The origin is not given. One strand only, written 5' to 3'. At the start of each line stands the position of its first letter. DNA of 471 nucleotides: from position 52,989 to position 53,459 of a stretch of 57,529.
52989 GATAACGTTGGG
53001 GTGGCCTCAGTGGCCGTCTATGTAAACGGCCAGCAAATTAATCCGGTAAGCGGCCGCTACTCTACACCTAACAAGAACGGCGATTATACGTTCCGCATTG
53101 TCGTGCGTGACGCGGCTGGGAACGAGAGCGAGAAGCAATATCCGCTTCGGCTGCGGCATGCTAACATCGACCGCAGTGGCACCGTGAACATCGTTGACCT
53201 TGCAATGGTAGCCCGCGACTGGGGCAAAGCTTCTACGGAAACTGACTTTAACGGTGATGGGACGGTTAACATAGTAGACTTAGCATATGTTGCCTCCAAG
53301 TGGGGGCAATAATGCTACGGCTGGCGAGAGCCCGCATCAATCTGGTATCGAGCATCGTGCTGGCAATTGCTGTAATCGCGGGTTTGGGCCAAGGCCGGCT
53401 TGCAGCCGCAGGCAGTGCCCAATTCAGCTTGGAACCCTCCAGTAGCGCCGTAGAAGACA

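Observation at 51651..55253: Dockerin-bearing lectin-like protein followed by two membrane-anchored cohesin-like paralogues: a possible minimal surface-tethering or host-adhesion system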

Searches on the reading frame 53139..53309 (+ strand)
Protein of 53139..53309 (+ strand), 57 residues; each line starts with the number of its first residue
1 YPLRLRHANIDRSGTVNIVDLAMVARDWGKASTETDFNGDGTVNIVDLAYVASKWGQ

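Call 102: search_solved_structures(query=window:53139-53309:+, max_evalue=1, show_alignments=3)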
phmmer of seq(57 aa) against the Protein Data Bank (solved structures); distinct sequences matched with E-value up to 1: 135 (the best 60 are shown).
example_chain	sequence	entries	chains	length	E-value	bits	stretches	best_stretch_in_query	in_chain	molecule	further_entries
2y3n_B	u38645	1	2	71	0.0027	21.3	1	9-56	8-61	CELLULOSOMAL FAMILY-48 PROCESSIVE GLYCOSIDE HYDROLASE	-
2ccl_B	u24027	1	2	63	0.0059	20.2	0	36-50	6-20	ENDO-1,4-BETA-XYLANASE Y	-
1ohz_B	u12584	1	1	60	0.0074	19.9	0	36-51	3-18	ENDO-1,4-BETA-XYLANASE Y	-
2jnk_A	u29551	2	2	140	0.01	19.5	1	10-51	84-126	Hyalurononglucosaminidase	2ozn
3qrx_A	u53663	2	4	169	0.018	18.7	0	9-37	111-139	Centrin | Caltractin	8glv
6xxx_AAA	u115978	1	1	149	0.021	18.5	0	11-38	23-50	Calmodulin-1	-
6daf_A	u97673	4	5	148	0.023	18.4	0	32-49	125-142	Calmodulin-1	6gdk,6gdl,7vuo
9kui_C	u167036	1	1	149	0.024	18.3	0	32-49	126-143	Calmodulin-1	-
2k0j_A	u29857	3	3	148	0.027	18.2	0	11-38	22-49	calmodulin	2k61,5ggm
1deg_A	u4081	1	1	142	0.034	17.9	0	11-37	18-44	CALMODULIN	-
1dmo_A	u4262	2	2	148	0.038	17.7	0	11-38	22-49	CALMODULIN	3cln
5i0i_E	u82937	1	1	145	0.041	17.6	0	8-38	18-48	Calmodulin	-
6u3a_A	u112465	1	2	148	0.048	17.4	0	11-38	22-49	Calmodulin-1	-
1ahr_A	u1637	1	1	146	0.051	17.3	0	11-38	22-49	CALMODULIN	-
6u3b_A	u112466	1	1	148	0.051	17.3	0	11-38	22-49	Calmodulin-1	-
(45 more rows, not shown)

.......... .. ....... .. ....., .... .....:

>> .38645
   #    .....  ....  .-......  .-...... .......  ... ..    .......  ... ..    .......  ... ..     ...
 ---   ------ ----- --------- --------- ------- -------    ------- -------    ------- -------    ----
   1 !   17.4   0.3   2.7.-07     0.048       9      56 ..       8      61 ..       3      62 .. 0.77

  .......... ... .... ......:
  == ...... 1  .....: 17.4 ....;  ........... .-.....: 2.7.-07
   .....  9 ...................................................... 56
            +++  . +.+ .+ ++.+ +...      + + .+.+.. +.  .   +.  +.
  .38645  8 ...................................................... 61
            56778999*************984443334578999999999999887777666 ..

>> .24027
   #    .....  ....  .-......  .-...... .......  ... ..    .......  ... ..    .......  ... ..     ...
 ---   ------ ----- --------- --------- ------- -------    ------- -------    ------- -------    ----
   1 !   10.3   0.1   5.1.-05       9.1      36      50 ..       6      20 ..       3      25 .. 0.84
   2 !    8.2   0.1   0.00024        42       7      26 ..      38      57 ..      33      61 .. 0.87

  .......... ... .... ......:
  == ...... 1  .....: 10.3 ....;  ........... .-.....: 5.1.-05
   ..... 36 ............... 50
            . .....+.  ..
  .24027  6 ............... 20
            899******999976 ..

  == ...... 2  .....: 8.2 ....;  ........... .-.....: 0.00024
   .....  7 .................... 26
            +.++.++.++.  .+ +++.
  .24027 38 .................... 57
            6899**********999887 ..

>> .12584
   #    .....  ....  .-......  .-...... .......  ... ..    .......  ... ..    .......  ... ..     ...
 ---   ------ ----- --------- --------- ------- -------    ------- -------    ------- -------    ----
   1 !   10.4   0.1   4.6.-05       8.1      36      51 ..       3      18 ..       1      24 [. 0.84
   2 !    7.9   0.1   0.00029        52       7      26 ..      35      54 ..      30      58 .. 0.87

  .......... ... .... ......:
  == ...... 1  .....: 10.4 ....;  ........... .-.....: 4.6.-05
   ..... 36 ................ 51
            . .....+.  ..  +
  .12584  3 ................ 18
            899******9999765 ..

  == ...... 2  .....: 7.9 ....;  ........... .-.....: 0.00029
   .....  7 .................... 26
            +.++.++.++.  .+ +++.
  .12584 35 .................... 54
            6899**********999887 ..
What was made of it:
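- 53148..53309 (+): g1 C-terminal dockerin. It has two 22-residue segments with calcium loops at 53163..53198 and 53244..53279. Best PDB hits are dockerins 2y3n_B, 2ccl_B, 1ohz_B and 2jnk_A (call 102).
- On Dockerin type I (Pfam PF00404): The alignment to the 2y3n_B dockerin covers both (call 102).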
